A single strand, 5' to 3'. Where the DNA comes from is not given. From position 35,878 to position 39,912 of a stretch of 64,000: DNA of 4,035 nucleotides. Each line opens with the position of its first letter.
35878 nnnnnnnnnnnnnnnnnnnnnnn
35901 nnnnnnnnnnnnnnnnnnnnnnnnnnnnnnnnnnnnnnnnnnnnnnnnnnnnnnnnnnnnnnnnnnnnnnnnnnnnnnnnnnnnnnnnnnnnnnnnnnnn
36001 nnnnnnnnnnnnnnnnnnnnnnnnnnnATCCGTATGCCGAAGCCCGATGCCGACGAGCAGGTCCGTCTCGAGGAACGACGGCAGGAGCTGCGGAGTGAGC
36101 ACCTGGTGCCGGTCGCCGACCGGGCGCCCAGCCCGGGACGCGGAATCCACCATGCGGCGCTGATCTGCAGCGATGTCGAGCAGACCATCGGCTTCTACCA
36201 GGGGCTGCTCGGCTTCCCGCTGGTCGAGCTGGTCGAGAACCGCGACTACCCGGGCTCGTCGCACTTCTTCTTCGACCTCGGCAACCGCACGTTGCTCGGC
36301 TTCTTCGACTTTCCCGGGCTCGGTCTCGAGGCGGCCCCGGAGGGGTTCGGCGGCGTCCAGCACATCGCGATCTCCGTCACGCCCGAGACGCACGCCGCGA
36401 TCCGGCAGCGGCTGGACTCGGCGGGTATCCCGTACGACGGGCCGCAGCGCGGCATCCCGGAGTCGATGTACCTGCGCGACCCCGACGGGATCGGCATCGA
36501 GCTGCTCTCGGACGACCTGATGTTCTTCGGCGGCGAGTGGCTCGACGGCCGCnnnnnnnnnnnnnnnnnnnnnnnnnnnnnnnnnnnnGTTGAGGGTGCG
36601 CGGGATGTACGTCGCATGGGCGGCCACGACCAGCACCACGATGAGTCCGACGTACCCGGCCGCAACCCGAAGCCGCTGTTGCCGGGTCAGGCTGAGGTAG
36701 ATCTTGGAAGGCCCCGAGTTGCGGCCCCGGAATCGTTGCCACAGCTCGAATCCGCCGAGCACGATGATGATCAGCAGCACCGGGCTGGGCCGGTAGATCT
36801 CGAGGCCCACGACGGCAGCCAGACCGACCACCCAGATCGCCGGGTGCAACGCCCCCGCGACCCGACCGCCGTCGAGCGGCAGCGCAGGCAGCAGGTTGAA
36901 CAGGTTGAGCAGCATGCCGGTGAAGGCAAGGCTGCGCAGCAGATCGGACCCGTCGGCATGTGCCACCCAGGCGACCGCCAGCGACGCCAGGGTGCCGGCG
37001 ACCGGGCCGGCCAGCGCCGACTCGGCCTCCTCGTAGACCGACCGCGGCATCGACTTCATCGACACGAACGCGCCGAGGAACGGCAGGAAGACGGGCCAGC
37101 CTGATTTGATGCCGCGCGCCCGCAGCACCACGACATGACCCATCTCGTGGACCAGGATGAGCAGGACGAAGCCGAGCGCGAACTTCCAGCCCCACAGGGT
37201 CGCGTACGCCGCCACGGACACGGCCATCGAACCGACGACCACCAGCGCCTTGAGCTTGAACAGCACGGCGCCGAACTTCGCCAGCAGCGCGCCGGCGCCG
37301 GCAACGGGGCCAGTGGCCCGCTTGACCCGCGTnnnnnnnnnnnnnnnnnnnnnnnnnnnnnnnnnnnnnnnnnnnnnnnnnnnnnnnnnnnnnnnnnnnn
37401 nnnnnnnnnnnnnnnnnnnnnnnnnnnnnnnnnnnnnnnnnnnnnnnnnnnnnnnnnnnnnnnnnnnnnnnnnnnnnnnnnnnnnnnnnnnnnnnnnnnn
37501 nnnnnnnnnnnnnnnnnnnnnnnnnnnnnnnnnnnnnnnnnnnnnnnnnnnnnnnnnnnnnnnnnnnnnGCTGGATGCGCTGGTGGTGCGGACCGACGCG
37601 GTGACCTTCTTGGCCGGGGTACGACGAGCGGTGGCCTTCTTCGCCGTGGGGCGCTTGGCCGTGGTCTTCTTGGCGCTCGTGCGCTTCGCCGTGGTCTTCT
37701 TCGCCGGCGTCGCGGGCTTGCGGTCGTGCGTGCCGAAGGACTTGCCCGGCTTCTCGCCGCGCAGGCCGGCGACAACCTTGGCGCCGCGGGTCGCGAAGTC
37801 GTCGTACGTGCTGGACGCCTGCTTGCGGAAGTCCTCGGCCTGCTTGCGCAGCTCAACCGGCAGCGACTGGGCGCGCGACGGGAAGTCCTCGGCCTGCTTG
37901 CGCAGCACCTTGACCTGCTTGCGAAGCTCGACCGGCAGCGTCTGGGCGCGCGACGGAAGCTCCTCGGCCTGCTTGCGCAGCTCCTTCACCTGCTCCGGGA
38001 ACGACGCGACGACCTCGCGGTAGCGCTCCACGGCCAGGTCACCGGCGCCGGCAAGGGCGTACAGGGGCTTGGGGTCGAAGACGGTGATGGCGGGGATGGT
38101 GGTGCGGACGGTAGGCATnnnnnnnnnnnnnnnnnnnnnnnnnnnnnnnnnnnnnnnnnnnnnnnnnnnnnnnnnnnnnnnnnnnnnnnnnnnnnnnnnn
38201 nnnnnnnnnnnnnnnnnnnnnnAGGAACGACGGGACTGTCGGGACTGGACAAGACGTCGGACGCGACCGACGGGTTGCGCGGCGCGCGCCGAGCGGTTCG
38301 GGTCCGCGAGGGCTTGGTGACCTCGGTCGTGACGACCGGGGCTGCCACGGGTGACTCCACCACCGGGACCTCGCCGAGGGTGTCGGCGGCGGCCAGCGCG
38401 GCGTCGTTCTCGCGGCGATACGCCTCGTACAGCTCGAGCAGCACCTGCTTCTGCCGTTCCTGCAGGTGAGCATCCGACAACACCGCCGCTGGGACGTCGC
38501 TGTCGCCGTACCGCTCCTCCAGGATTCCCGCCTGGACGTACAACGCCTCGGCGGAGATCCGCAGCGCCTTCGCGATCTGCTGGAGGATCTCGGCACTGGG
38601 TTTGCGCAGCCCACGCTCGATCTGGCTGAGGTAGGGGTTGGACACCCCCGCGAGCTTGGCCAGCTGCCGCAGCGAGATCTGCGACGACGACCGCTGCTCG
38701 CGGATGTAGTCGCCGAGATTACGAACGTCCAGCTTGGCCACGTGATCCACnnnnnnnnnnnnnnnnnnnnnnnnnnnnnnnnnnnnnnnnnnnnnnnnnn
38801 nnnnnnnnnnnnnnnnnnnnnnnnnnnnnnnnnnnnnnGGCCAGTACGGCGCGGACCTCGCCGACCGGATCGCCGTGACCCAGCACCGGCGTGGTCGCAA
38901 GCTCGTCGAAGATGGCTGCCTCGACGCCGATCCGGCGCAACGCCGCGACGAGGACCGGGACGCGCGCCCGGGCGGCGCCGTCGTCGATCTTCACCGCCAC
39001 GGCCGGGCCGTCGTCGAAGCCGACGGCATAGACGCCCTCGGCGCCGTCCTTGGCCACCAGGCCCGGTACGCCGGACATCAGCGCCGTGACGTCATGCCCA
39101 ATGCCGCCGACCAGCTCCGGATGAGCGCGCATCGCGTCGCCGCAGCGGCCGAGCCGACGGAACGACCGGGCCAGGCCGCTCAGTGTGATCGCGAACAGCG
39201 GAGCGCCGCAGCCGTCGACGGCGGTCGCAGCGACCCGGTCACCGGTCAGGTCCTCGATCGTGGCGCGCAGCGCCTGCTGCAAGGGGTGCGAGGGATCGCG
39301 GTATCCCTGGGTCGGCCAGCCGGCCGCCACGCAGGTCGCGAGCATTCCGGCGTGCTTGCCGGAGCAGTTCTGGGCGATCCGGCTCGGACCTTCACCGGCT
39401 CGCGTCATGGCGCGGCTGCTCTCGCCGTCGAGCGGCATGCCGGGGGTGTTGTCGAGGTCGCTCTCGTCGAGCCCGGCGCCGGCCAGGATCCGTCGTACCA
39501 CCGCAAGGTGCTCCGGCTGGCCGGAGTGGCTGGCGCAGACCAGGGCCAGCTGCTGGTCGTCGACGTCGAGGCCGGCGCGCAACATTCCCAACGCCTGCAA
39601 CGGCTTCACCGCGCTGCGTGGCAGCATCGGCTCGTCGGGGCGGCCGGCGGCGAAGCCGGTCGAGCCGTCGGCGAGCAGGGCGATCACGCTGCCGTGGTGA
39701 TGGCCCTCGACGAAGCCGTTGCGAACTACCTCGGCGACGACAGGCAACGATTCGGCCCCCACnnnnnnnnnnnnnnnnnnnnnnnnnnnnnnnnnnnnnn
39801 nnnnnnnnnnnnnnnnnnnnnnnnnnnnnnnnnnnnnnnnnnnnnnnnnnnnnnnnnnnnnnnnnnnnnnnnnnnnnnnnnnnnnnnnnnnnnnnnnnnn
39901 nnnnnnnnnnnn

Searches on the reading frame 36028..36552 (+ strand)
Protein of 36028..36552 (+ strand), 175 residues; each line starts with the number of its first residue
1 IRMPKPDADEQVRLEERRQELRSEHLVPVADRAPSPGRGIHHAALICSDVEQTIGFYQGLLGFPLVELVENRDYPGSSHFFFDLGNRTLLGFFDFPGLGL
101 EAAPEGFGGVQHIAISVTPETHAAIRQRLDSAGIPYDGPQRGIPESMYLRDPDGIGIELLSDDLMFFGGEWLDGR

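Call 53: search_protein_families(library=pfam, proteins=[window:36028-36552:+], max_evalue=0.001)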
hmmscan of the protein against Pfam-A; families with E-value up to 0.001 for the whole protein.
seq(175 aa): 1 family
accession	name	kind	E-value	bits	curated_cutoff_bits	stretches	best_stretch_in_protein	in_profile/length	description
PF00903.31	Glyoxalase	-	1.4e-13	51.7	20.6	1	39-159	1-121/121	Glyoxalase/Bleomycin resistance protein/Dioxygenase superfamily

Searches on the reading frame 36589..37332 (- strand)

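Call 53: search_protein_families(library=pfam, proteins=[window:36589-37332:-], max_evalue=0.001)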
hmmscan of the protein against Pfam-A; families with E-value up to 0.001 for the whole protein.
seq(248 aa): 1 family
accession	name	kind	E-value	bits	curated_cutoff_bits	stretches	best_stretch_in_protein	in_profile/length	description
PF02163.28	Peptidase_M50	-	1.8e-15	57.4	27.2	2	51-124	2-100/221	Peptidase family M50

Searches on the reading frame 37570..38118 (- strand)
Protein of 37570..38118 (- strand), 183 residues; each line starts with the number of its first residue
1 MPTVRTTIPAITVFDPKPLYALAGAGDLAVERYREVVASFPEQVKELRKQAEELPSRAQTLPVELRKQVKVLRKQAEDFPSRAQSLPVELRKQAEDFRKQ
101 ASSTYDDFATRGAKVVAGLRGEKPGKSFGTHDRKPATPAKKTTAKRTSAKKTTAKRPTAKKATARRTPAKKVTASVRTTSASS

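Call 53: search_protein_families(library=pfam, proteins=[window:37570-38118:-], max_evalue=0.001)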
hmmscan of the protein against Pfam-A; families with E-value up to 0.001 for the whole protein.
seq(183 aa): 1 family
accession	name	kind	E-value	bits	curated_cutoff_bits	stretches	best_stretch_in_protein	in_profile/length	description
PF07382.16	HC2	-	4.9e-05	24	40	1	134-175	22-61/194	Histone H1-like nucleoprotein HC2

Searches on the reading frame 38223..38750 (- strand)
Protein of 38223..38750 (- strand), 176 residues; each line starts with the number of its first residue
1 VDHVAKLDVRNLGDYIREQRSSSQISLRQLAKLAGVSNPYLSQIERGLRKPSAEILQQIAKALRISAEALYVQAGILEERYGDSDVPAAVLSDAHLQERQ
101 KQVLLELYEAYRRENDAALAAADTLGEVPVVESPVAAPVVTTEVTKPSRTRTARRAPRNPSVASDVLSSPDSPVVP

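Call 53: search_protein_families(library=pfam, proteins=[window:38223-38750:-], max_evalue=0.001)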
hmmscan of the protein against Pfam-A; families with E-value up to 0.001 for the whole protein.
seq(176 aa): 3 families
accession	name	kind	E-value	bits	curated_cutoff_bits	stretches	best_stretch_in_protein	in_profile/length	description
PF01381.28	HTH_3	-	4.5e-14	52.6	23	1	16-68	1-53/55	Helix-turn-helix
PF13560.12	HTH_31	-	1.9e-11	44.5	27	1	12-68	2-59/64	Helix-turn-helix domain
PF12844.13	HTH_19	-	3.3e-07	30.6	30.2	1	16-75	4-63/64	Helix-turn-helix domain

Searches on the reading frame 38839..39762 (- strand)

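Call 53: search_protein_families(library=pfam, proteins=[window:38839-39762:-], max_evalue=0.001)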
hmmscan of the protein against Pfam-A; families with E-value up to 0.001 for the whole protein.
seq(308 aa): 1 family
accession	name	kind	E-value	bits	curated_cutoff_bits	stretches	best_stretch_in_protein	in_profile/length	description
PF06089.17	Asparaginase_II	-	1.7e-104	349.8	25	1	10-304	1-321/322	L-asparaginase II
